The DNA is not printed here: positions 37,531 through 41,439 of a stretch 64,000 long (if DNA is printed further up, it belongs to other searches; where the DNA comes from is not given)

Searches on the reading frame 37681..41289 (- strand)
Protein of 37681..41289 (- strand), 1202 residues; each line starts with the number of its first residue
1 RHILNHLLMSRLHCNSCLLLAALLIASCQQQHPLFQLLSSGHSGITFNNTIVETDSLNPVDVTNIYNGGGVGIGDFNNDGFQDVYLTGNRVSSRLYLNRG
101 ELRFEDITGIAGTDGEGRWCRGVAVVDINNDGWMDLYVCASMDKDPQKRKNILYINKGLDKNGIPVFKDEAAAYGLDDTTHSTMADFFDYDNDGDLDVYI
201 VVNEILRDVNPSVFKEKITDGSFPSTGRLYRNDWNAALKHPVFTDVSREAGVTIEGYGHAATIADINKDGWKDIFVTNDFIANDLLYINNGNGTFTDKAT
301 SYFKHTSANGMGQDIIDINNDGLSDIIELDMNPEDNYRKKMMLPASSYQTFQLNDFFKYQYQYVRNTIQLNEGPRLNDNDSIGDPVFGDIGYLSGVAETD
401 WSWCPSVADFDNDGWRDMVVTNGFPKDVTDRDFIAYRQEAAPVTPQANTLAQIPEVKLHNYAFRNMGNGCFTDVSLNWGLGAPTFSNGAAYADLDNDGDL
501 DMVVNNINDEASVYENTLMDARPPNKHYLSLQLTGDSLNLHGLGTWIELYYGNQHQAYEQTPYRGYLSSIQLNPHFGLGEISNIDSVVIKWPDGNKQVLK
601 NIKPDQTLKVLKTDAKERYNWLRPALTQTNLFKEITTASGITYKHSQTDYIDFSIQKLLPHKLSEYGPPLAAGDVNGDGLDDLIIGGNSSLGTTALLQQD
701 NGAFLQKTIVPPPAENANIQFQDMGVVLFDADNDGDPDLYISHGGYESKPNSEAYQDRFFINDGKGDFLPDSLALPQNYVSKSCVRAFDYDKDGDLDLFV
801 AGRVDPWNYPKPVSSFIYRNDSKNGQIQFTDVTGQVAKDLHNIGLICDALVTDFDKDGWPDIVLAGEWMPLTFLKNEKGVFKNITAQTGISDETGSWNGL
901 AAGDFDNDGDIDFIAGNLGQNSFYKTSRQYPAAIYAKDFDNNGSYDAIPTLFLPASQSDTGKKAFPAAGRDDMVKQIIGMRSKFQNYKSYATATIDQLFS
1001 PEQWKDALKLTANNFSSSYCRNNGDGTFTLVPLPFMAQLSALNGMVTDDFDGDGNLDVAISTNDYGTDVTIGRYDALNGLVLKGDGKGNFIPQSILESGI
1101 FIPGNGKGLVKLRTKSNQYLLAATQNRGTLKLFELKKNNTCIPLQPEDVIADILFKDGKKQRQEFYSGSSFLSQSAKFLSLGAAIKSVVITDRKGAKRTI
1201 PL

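Call 20: search_protein_families(library=pfam, proteins=[window:37681-41289:-], max_evalue=0.00001)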
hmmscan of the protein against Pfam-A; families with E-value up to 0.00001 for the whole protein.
window:37681-41289:- (1202 aa): 3 families
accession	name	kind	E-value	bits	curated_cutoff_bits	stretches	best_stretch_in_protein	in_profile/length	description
PF13517.12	FG-GAP_3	-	3.1e-70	233.1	26.9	5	75-138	1-61/61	FG-GAP-like repeat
PF07593.17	UnbV_ASPIC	-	9.4e-24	83.5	23.4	1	542-608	1-67/68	ASPIC and UnbV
PF01839.29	FG-GAP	-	4.6e-19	68.3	22.1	0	670-686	5-21/37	FG-GAP repeat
